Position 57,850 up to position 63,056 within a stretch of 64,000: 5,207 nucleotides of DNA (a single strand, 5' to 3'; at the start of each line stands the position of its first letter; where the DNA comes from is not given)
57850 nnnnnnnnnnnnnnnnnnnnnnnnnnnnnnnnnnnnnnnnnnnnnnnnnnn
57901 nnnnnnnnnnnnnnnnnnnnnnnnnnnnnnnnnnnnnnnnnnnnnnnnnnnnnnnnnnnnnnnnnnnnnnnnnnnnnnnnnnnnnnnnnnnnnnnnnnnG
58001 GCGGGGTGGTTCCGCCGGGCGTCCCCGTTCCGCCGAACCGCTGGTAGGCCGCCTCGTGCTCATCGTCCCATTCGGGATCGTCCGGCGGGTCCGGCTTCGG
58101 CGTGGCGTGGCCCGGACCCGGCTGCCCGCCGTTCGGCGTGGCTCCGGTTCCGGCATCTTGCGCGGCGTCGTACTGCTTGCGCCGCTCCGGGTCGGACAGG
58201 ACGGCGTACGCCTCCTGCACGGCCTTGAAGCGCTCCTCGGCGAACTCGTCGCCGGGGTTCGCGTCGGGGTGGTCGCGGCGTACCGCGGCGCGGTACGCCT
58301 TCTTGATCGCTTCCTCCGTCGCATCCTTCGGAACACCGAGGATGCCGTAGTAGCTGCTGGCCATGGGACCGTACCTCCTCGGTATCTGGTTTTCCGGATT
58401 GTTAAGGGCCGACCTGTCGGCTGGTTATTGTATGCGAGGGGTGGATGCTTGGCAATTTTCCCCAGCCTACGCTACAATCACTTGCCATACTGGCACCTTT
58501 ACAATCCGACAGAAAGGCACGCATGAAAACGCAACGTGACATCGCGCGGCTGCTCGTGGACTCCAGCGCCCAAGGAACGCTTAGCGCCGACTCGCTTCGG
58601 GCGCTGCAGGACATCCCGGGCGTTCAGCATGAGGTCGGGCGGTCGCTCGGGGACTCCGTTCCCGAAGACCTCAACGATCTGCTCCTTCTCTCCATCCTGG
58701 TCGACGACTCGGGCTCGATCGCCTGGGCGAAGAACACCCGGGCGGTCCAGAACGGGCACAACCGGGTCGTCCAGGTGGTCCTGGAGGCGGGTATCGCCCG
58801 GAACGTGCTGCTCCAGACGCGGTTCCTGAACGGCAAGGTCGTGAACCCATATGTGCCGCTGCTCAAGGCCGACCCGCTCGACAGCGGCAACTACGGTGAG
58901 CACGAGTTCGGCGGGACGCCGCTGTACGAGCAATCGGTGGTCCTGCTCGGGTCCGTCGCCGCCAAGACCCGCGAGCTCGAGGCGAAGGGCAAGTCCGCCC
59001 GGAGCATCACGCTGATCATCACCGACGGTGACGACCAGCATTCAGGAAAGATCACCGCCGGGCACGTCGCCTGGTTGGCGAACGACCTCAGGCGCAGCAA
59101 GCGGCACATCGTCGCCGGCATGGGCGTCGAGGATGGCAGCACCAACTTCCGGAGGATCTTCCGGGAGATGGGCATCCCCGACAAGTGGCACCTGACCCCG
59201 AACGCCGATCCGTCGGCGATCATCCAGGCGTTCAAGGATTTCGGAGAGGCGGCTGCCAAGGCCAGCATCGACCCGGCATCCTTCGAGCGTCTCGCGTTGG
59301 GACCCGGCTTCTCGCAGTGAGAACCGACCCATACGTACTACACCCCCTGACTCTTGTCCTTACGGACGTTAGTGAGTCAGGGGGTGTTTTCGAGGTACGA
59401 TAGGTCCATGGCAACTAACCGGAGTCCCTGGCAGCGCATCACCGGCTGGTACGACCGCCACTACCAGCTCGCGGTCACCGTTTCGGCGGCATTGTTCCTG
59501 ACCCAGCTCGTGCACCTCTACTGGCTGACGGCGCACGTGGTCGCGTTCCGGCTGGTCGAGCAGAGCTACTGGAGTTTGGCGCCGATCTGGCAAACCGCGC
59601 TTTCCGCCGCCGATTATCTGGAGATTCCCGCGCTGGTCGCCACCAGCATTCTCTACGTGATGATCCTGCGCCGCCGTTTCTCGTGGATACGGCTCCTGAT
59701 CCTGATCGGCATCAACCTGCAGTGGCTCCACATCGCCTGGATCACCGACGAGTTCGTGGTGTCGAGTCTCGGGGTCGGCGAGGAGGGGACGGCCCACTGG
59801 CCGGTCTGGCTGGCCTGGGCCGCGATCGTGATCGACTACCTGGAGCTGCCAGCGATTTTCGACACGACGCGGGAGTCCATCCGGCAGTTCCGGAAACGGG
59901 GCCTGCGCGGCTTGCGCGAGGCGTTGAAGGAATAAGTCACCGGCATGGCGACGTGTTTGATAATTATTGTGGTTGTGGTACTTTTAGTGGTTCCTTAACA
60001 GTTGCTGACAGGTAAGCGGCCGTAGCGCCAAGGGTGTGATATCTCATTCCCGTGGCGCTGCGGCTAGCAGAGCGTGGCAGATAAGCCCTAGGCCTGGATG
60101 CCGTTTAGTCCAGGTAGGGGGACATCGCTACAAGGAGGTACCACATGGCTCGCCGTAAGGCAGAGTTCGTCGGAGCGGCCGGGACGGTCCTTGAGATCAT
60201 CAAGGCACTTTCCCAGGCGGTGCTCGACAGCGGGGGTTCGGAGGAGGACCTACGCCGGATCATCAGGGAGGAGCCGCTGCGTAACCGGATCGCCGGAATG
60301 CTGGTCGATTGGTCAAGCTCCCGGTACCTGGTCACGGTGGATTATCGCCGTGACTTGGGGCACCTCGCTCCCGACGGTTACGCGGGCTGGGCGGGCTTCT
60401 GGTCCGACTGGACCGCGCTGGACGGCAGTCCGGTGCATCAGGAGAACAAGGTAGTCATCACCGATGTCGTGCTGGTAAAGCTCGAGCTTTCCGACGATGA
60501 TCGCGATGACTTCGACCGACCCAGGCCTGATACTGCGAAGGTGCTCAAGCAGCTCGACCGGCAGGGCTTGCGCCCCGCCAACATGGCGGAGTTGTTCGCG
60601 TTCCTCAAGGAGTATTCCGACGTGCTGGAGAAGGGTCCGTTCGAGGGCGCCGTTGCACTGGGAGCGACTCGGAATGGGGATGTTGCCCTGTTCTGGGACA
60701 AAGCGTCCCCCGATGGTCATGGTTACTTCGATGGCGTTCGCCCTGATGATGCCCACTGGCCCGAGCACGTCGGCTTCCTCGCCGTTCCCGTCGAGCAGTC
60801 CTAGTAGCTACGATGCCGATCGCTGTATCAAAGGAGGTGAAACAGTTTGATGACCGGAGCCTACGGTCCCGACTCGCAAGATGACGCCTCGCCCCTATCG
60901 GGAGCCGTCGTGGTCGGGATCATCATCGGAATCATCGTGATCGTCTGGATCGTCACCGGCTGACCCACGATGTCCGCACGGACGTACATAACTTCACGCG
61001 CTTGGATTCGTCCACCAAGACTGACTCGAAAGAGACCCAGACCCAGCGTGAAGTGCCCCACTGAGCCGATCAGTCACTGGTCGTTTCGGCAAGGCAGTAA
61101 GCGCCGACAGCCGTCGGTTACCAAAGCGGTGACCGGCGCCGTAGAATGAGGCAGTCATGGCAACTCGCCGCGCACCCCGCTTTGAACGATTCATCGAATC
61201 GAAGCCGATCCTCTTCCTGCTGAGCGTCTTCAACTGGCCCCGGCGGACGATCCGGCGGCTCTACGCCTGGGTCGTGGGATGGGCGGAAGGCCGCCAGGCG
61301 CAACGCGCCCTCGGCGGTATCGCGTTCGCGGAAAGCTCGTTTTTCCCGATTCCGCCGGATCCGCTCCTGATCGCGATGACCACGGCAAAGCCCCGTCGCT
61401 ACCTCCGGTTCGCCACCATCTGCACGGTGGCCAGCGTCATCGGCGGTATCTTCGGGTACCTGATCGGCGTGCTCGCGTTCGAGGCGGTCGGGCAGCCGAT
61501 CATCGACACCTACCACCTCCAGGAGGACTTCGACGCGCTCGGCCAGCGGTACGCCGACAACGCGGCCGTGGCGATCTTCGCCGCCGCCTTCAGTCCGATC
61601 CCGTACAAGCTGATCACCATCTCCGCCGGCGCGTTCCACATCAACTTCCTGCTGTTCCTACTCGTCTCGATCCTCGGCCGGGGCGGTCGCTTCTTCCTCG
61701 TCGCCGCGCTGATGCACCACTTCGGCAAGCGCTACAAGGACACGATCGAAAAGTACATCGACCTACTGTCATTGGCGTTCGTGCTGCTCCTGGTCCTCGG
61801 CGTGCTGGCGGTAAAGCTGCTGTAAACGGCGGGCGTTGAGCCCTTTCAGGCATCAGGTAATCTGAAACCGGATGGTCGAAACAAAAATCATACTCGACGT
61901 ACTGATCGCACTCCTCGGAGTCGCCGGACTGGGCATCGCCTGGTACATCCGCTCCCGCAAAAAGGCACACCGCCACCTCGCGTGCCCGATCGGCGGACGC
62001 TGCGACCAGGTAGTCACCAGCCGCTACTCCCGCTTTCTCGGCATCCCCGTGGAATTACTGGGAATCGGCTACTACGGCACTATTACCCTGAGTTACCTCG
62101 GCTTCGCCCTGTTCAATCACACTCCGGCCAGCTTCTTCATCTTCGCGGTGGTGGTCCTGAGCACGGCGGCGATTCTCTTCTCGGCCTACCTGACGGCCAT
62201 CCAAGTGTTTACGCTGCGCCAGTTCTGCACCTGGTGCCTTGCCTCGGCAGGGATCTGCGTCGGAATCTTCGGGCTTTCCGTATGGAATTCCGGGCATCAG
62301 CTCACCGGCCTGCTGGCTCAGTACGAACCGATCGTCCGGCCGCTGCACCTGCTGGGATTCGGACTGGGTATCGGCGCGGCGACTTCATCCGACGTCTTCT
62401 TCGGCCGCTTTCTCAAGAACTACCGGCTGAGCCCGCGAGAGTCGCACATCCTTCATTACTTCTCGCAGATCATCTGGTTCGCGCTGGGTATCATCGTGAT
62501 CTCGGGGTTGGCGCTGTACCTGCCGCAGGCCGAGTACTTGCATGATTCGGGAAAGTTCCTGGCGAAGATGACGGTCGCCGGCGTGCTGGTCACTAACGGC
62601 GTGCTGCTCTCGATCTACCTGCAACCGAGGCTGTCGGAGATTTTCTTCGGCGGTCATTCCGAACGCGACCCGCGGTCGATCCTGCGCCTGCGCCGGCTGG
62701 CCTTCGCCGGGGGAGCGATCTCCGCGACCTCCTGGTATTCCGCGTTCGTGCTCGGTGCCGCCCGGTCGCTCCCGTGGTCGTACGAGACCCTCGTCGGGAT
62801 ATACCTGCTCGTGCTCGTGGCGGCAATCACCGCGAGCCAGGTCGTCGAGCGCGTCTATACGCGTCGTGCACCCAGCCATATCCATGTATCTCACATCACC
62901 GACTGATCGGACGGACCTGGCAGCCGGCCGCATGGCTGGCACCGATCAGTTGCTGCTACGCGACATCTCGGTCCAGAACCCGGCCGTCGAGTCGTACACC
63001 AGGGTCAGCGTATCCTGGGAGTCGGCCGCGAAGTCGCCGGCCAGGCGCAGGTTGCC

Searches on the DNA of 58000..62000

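Call 101: search_with_rna_model(model_id=R3, source=window, start=58000, end=62000, filters=off, max_evalue=10, show_alignments=1)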
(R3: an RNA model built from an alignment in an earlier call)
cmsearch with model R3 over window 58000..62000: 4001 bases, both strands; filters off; matches with E-value up to 10: 18.
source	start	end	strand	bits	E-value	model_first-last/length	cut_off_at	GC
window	58096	58133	-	7.7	0.79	1-51/51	no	0.79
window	60573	60591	-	7.4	0.96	17-35/51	no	0.74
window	59575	59586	-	6.9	1.3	1-51/51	no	0.58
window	60008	60032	+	6.6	1.7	1-51/51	no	0.64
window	59245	59260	+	6.3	2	1-51/51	no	0.69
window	58448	58489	-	6.1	2.3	1-51/51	no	0.48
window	59744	59797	+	6.1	2.3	1-51/51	no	0.7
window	58385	58417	-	6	2.5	1-51/51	no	0.52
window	58907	58923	-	5.5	3.4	1-51/51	no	0.76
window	60755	60786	-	5.5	3.5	1-51/51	no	0.69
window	60572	60592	+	5.4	3.6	16-36/51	no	0.71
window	58972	58993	+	5.2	4.2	6-46/51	no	0.68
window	60144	60157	-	4.7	5.7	1-51/51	no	0.64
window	60077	60129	+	4.7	6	1-51/51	no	0.58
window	61299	61344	-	4.2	8.1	1-51/51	no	0.63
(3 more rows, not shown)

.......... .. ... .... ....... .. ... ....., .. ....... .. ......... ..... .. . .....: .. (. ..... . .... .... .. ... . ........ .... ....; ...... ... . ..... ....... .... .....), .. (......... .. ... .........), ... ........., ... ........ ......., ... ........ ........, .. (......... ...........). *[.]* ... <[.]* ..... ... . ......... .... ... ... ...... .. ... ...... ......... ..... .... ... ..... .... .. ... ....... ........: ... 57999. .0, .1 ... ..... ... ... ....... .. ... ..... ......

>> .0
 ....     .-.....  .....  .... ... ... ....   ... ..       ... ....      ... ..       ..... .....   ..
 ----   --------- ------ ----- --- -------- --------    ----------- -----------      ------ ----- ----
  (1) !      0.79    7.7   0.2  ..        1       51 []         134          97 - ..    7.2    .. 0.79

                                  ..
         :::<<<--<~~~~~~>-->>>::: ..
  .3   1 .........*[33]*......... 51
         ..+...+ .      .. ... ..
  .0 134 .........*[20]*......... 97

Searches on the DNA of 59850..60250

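Call 6: search_rna_families(source=window, start=59850, end=60250, threshold=evalue, max_evalue=10, show_alignments=3)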
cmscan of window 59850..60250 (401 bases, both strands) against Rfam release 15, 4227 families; matches with E-value up to 10: 3.
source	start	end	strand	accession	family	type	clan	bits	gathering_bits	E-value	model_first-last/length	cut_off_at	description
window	60017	60070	+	RF03766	mir-3155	Gene; miRNA;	-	21.2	70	0.063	1-56/56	no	mir-3155 microRNA precursor family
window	60019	60064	-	RF03766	mir-3155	Gene; miRNA;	-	15.4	70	2.3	3-50/56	no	mir-3155 microRNA precursor family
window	60019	60064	+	RF04141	MIR8622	Gene; miRNA;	-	13.8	197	3.4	1-212/212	no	MIR8622 microRNA precursor family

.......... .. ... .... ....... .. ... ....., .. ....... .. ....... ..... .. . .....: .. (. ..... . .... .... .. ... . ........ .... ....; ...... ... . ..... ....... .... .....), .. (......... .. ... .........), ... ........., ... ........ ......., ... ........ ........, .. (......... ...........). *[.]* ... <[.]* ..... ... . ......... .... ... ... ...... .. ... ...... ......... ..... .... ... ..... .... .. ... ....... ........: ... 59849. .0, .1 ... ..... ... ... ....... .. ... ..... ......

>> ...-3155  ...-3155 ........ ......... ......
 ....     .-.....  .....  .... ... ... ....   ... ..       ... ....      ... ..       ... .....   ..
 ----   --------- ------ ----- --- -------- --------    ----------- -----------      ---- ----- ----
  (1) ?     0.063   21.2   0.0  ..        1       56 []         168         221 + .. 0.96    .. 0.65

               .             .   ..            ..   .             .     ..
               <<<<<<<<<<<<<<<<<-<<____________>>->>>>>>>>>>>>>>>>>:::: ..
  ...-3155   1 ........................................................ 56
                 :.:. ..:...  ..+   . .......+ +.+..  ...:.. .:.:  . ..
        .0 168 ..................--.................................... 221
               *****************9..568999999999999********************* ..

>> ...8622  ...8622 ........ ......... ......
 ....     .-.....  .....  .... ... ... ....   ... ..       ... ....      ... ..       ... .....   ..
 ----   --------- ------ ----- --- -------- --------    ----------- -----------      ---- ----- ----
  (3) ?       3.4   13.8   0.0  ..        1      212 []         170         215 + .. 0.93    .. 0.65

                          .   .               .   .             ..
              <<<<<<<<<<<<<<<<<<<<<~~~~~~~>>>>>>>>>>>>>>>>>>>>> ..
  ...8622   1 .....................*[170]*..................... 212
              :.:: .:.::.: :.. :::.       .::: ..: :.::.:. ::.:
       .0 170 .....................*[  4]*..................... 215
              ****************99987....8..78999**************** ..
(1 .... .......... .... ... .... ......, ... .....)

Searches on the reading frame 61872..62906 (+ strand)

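Call 19: search_protein_families(library=pfam, proteins=[window:61872-62906:+], max_evalue=0.01)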
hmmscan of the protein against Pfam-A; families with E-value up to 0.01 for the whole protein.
window:61872-62906:+ (344 aa): 2 families
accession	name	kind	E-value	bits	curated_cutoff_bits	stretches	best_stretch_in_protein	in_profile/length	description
PF07884.19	VKOR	-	6.5e-21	75.3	27.5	1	11-136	2-133/134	Vitamin K epoxide reductase family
PF05425.18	CopD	-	0.00015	22.6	32.1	1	193-280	3-91/105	Copper resistance protein D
